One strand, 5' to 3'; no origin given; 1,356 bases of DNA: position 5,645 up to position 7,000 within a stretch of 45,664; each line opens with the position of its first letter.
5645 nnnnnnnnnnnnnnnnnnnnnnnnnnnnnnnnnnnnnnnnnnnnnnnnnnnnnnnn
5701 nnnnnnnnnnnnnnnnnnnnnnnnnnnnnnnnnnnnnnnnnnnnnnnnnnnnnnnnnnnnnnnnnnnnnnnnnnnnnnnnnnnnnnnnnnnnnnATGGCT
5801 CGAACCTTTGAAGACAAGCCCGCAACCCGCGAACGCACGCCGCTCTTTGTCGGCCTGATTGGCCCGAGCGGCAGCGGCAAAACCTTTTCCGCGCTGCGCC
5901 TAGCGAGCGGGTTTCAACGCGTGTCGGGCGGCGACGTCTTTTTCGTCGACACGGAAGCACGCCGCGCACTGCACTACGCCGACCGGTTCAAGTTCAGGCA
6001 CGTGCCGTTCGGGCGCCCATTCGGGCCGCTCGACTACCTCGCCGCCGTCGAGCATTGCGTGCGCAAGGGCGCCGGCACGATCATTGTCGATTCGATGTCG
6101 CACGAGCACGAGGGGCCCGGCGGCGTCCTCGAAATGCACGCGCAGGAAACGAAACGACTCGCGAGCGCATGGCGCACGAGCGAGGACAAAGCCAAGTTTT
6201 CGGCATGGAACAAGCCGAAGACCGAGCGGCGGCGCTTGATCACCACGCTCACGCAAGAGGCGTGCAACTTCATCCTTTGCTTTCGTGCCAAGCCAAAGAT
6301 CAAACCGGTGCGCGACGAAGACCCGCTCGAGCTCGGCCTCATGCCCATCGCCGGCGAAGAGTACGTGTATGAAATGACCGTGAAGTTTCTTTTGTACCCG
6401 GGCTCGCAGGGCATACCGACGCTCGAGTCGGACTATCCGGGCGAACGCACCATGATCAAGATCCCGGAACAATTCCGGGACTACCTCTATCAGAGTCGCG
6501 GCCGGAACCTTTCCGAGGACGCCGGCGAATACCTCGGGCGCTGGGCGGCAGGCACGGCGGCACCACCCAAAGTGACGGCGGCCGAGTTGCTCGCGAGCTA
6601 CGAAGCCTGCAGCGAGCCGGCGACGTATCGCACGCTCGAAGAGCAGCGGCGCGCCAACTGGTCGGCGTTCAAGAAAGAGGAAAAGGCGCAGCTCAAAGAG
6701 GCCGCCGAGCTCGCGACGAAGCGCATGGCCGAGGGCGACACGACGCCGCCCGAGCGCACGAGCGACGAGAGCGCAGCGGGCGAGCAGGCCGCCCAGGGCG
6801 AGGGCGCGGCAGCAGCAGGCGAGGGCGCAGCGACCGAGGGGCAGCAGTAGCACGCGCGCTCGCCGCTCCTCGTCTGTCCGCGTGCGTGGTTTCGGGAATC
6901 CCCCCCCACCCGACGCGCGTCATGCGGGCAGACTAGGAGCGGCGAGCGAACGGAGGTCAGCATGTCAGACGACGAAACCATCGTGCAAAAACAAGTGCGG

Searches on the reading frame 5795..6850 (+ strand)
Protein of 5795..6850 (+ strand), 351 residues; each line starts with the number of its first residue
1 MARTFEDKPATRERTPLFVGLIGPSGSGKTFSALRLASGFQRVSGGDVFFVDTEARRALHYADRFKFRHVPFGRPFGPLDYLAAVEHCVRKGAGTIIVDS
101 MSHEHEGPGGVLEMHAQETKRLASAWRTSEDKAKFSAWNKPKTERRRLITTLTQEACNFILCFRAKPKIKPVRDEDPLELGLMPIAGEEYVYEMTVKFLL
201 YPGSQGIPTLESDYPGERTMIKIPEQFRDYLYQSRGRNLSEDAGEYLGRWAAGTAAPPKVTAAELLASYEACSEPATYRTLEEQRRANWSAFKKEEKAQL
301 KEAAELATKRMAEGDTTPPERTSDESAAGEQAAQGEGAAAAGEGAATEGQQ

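Call 9: search_protein_families(library=pfam, proteins=[window:5795-6850:+], max_evalue=0.01)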
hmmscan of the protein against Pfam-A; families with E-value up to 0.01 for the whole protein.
window:5795-6850:+ (351 aa): 4 families
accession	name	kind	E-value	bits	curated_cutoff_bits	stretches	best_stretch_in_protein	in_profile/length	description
PF13479.12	AAA_24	-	4.3e-08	33.7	27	1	19-168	5-133/195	AAA domain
PF13401.12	AAA_22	-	0.0061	17.3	27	0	15-54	4-42/130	AAA domain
PF25199.1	nSTAND_NTPase5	-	0.007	16.6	34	0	12-57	37-82/145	Novel STAND NTPase 5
PF13481.12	AAA_25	-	0.0077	16.3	27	0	21-60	38-77/195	AAA domain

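Call 25: find_related_loci(query=window:5795-6850:+, collection=viral_contigs, flank=8000)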
Query window:5795-6850:+ (351 aa) in viral_contigs; peptide patterns used: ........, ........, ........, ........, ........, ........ (x = any residue, [..] = any of these).
103 stretches matched a pattern; 100 encode a relative of the query (tblastn E <= 1e-3); the best 80 are kept; 80 distinct loci.
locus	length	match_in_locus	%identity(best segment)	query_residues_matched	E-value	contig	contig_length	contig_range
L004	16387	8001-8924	61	3-311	2e-128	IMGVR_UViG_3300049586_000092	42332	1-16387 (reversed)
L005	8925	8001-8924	59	1-310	4e-124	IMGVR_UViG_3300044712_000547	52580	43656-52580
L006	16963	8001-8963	59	1-311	1e-123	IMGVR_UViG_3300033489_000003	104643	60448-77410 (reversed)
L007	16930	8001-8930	58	2-311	9e-121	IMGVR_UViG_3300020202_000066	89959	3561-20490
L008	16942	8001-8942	57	3-318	3e-116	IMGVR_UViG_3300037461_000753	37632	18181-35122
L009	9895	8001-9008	54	3-343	7e-114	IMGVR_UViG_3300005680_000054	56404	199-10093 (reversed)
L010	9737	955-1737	63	2-264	5e-113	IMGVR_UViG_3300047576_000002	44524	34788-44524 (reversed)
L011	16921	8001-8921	55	3-311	2e-112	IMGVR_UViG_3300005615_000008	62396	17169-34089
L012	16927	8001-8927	59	1-311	4e-124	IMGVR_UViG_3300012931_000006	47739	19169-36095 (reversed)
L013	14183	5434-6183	64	1-256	5e-111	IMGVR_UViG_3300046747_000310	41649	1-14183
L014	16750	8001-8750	65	1-253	7e-111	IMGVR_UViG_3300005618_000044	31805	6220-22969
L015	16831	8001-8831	60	1-275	1e-109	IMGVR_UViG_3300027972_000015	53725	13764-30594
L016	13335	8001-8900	55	3-305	6e-107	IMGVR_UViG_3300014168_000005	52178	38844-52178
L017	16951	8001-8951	53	3-325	8e-106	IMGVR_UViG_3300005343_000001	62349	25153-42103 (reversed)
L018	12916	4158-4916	62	3-254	7e-104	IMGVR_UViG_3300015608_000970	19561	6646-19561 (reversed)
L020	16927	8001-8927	51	3-312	6e-101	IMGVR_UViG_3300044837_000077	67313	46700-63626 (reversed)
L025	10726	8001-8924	50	3-312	5e-97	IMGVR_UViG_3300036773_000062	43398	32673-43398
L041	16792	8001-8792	56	2-257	8e-92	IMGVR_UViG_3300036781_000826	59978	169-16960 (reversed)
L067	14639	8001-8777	49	1-257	5e-79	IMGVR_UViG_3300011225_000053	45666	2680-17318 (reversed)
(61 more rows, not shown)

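Call 31: search_protein_families(library=pfam, proteins=[L067:3692-4390:+, L041:3021-3836:+, L025:3445-4086:+, L020:2970-3830:+, L067:3384-3629:-, L041:2816-3091:-, L025:3408-3602:-, L020:3090-3365:-], max_evalue=0.1)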
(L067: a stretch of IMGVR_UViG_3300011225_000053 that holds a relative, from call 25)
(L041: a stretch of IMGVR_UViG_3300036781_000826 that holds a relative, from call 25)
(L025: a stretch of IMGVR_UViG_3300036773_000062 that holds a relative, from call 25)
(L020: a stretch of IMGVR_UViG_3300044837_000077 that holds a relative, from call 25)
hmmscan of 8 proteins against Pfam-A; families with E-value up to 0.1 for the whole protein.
L067:3692-4390:+ (232 aa): 3 families
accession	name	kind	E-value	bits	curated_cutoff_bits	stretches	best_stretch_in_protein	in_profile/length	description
PF00717.28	Peptidase_S24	-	1.2e-12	48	23.3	1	87-216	2-116/116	Peptidase S24-like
PF13560.12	HTH_31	-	5.9e-06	26.9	27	1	7-63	4-60/64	Helix-turn-helix domain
PF01381.28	HTH_3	-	0.00027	21.3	23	1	9-61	1-52/55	Helix-turn-helix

L041:3021-3836:+ (271 aa): 7 families
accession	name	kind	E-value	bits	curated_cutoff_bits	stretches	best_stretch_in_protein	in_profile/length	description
PF13443.12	HTH_26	-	1.1e-08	35.6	22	1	45-101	1-57/63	Cro/C1-type HTH DNA-binding domain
PF01381.28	HTH_3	-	0.00014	22.2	23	1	52-100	7-54/55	Helix-turn-helix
PF12844.13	HTH_19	-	0.00032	21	30.2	1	44-95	2-52/64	Helix-turn-helix domain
PF13560.12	HTH_31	-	0.011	16.5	27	1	45-92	5-52/64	Helix-turn-helix domain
PF00717.28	Peptidase_S24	-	0.049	13.8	23.3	1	126-221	5-86/116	Peptidase S24-like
PF13693.12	HTH_35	-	0.059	13.8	25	0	47-99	8-56/75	Winged helix-turn-helix DNA-binding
PF01978.25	TrmB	-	0.061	13.6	25.6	0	48-76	16-44/68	Sugar-specific transcriptional regulator TrmB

L025:3445-4086:+ (213 aa): 5 families
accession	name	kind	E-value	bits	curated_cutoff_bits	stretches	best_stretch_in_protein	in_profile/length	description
PF01381.28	HTH_3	-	5.2e-06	26.9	23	1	104-147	12-55/55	Helix-turn-helix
PF08667.16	BetR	-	0.011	16.2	21.6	1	86-153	6-76/148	BetR domain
PF13560.12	HTH_31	-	0.016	16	27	1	104-144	17-58/64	Helix-turn-helix domain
PF12844.13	HTH_19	-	0.04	14.3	30.2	1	107-151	18-62/64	Helix-turn-helix domain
PF13744.12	HTH_37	-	0.092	13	27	0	83-125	16-55/80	Helix-turn-helix domain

L020:2970-3830:+ (286 aa): 2 families
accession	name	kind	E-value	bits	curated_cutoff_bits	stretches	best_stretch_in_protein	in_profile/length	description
PF20250.3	FapA_N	-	0.02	14.7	27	1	165-214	22-74/178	Flagellar Assembly Protein A N-terminal region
PF13412.12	HTH_24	-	0.099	12.7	21.9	0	154-173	9-28/48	Winged helix-turn-helix DNA-binding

L067:3384-3629:- (81 aa): 1 family
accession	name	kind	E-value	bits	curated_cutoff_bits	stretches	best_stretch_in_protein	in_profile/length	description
PF15943.11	YdaS_toxin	-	0.00035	20.8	30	1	14-55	1-41/65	Bacterial toxin YdaS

L041:2816-3091:- (91 aa): 0 families

L025:3408-3602:- (64 aa): 24 families
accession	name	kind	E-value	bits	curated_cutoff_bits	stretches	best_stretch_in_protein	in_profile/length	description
PF01381.28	HTH_3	-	3.3e-13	49.9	23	1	4-58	1-55/55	Helix-turn-helix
PF13443.12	HTH_26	-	3.1e-10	40.6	22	1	3-60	1-59/63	Cro/C1-type HTH DNA-binding domain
PF07022.19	Phage_CI_repr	-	3.4e-07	30.9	22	1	14-61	14-60/65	Bacteriophage CI repressor helix-turn-helix domain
PF15943.11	YdaS_toxin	-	5.9e-07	29.7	30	1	15-55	11-51/65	Bacterial toxin YdaS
PF13560.12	HTH_31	-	3.9e-05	24.3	27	1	4-55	6-58/64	Helix-turn-helix domain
PF13384.12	HTH_23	-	5.9e-05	23.2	24.6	1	8-34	13-39/50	Homeodomain-like domain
PF12844.13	HTH_19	-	0.00026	21.3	30.2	1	3-61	3-61/64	Helix-turn-helix domain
PF02001.22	DUF134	-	0.00039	21.4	27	1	11-46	49-84/98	Protein of unknown function DUF134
PF13022.12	HTH_Tnp_1_2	-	0.002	18.7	27.9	1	11-35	25-49/122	Helix-turn-helix of insertion element transposase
PF04967.18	HTH_10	-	0.0022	18.2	23.1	1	14-34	25-45/53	HTH DNA binding domain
PF13412.12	HTH_24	-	0.0025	17.8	21.9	1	9-31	14-36/48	Winged helix-turn-helix DNA-binding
PF01022.26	HTH_5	-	0.0034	17.7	22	1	7-31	10-34/47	Bacterial regulatory protein, arsR family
PF12728.13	HTH_17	-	0.0039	17.8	27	1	16-42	5-31/51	Helix-turn-helix domain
PF01047.28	MarR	-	0.0059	16.9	24.6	1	13-33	18-38/59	MarR family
PF13542.12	HTH_Tnp_ISL3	-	0.011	15.6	27.4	1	16-34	30-48/51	Helix-turn-helix domain of transposase family ISL3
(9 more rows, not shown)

L020:3090-3365:- (91 aa): 1 family
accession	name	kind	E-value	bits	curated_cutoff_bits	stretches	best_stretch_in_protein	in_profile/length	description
PF15943.11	YdaS_toxin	-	8.3e-21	74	30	1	20-87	1-62/65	Bacterial toxin YdaS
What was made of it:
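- In relatives L067 and L041 the gene in this slot is HTH+Peptidase_S24 and the leftward gene is YdaS/Cro-like (call 31).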
